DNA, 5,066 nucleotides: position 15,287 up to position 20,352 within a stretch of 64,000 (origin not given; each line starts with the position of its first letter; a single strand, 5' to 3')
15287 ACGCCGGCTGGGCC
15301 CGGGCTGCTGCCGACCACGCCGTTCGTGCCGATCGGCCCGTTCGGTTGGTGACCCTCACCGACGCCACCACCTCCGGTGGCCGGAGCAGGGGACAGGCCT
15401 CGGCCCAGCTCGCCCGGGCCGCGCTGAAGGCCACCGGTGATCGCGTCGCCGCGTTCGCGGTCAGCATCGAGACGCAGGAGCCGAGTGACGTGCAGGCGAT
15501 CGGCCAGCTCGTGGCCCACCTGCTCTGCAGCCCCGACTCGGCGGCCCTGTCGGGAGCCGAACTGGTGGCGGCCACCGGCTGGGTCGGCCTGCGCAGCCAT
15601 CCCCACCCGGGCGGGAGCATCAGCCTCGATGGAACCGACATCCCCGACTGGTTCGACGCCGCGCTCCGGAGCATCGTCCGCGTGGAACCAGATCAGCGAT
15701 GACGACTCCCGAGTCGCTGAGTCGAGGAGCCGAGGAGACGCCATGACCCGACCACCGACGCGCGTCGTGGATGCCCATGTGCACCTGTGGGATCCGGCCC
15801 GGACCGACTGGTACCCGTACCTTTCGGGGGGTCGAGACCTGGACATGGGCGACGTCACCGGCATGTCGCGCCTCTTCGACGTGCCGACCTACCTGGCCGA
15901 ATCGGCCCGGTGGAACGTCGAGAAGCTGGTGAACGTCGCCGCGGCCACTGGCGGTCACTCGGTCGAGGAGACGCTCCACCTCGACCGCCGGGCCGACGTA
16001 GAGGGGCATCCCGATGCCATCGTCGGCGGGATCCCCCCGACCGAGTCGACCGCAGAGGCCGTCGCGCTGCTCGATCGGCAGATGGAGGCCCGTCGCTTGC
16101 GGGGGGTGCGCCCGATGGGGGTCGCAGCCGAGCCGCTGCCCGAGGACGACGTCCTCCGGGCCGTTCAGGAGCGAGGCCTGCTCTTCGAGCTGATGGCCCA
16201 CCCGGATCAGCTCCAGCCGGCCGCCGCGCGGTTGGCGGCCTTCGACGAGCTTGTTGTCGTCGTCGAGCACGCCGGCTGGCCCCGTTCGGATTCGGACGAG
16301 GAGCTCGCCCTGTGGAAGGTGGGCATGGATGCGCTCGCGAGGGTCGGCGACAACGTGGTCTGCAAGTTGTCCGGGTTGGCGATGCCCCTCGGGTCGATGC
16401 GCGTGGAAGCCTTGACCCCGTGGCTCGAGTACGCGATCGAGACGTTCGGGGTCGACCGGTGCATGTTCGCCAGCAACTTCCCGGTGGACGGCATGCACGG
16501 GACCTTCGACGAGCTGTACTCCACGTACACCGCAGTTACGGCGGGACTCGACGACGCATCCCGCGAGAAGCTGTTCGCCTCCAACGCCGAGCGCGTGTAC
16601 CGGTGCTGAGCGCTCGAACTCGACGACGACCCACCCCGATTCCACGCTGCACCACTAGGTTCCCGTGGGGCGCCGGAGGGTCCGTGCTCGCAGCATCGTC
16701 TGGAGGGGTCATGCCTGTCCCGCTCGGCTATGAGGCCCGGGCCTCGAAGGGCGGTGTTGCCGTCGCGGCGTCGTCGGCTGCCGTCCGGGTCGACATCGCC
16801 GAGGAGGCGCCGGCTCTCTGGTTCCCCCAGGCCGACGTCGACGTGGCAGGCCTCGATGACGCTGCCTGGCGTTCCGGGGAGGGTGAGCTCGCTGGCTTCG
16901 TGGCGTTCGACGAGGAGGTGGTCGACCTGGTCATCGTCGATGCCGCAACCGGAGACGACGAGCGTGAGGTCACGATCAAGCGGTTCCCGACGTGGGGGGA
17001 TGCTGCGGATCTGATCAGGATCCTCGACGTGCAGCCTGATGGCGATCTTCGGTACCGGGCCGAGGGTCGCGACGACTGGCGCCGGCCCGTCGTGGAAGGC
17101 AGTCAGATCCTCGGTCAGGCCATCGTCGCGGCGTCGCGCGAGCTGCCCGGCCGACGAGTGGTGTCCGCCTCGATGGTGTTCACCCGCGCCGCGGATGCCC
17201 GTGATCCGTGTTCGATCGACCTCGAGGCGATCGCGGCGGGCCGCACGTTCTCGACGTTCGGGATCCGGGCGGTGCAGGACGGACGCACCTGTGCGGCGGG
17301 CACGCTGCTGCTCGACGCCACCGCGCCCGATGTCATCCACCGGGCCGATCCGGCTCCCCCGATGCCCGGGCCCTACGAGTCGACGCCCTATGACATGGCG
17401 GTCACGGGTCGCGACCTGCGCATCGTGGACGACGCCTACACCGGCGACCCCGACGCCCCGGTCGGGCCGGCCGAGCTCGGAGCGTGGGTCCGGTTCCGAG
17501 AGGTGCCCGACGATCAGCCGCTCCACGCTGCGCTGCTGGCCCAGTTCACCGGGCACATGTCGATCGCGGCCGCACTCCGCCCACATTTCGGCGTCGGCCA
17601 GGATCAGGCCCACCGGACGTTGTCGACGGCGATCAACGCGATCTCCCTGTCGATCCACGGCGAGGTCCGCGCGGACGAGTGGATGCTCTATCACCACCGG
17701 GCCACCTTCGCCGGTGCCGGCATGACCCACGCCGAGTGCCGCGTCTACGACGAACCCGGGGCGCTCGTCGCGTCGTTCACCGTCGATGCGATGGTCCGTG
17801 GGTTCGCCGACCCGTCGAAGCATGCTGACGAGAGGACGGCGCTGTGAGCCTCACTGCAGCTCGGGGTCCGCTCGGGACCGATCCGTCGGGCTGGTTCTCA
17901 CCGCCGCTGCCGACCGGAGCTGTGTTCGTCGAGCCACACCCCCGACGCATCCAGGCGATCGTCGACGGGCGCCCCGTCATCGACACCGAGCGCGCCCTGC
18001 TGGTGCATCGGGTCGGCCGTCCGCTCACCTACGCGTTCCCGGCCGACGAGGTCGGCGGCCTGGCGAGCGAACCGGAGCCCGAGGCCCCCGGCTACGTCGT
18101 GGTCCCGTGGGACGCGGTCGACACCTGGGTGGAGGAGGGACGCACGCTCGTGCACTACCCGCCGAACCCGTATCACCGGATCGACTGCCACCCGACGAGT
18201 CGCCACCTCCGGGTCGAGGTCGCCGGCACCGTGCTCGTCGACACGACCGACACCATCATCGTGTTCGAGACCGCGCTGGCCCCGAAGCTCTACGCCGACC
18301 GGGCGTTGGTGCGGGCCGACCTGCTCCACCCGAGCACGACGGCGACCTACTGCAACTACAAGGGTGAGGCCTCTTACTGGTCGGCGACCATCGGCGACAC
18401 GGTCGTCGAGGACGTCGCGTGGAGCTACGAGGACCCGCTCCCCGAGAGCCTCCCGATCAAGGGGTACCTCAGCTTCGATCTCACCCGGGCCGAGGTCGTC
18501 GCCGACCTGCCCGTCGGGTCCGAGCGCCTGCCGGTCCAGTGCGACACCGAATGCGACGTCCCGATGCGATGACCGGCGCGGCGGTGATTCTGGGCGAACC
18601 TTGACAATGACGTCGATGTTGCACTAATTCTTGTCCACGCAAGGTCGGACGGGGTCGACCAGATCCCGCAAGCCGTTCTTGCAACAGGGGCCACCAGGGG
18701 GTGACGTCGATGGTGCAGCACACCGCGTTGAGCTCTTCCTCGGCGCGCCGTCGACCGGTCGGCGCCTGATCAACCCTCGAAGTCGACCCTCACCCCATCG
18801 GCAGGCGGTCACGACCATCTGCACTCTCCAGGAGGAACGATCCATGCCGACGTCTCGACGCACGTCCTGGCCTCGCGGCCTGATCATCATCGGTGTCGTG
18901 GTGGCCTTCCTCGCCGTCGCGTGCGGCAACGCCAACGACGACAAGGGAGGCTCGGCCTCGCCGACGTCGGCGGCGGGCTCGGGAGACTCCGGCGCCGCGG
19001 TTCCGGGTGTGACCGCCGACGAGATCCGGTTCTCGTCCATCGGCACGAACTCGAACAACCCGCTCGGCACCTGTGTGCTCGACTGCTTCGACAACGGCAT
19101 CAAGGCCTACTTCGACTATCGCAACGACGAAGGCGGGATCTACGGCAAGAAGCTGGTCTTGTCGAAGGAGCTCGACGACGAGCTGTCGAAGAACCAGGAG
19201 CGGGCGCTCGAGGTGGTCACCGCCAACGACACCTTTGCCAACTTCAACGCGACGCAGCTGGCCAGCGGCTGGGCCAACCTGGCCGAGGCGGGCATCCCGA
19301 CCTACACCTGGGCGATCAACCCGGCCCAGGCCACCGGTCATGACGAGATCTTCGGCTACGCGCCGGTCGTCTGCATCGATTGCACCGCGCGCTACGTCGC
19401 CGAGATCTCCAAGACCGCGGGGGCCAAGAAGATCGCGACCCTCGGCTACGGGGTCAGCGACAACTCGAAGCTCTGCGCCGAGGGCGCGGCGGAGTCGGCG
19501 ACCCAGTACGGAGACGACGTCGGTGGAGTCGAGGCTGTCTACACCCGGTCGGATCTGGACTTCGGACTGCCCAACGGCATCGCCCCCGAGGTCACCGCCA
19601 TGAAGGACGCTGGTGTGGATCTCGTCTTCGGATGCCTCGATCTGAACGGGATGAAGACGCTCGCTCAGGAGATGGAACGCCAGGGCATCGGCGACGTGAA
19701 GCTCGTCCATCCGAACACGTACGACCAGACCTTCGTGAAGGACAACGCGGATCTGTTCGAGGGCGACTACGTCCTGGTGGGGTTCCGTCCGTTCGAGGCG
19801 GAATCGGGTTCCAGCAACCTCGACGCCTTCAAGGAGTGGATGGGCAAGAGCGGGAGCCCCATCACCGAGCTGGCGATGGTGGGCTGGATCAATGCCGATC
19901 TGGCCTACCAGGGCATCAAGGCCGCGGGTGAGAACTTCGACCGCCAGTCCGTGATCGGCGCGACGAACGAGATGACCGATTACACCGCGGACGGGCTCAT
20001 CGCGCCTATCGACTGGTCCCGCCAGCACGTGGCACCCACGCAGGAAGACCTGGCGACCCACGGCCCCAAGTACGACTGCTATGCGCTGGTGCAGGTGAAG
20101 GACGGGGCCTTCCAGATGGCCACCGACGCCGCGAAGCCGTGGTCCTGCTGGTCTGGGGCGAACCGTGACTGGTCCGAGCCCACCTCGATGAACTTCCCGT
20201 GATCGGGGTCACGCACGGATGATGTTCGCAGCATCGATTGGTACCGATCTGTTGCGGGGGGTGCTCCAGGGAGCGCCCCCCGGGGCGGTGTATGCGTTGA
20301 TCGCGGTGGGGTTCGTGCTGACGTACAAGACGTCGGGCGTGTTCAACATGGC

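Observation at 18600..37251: Recurrent hexamer-triplet operator fused to a -10 box marks every transcription unit of a ~20 kb island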

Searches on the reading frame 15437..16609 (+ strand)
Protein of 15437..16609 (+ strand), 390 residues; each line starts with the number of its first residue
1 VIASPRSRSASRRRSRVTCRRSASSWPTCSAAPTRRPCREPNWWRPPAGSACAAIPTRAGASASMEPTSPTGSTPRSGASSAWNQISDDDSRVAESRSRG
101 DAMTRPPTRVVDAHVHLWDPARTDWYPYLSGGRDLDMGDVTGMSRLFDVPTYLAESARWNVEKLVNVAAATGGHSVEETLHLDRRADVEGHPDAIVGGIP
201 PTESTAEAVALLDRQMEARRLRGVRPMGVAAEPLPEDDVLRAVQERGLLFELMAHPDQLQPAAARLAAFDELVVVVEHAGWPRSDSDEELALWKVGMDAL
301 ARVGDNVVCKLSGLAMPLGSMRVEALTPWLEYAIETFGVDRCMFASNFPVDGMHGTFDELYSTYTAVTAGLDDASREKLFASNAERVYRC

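Call 16: search_protein_families(library=pfam, proteins=[window:15437-16609:+], max_evalue=0.01)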
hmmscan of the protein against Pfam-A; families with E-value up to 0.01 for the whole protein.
window:15437-16609:+ (390 aa): 1 family
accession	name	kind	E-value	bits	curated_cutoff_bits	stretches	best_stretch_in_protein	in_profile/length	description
PF04909.20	Amidohydro_2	-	1.6e-30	107.3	26.4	1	111-389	1-288/289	Amidohydrolase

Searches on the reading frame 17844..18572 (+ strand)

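Call 11: search_protein_families(library=pfam, proteins=[window:17844-18572:+])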
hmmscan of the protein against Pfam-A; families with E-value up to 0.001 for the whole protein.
window:17844-18572:+ (242 aa): 1 family
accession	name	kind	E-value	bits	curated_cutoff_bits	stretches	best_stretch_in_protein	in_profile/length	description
PF04248.19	NTP_transf_9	-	1.8e-33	114.6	22.1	1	123-212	2-91/93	Domain of unknown function (DUF427)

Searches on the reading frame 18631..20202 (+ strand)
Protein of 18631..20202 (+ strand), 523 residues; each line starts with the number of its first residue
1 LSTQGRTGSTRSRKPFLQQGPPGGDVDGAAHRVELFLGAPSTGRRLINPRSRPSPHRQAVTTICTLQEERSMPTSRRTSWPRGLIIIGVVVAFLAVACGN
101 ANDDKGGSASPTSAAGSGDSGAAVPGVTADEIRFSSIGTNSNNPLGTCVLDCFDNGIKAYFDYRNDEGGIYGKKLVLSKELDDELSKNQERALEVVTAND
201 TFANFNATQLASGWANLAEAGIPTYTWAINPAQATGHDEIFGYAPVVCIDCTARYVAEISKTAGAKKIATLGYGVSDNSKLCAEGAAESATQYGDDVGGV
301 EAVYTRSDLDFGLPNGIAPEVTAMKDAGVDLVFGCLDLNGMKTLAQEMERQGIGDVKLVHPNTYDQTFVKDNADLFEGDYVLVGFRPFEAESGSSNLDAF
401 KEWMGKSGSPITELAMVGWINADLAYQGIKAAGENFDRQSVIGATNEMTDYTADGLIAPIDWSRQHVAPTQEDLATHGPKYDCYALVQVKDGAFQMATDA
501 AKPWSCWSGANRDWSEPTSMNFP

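Call 11: search_protein_families(library=pfam, proteins=[window:18631-20202:+])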
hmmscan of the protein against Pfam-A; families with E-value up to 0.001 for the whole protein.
window:18631-20202:+ (523 aa): 1 family
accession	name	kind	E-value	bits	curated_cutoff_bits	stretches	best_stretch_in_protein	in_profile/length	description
PF13458.12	Peripla_BP_6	-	5.2e-28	99.1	31.7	1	153-492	21-342/343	Periplasmic binding protein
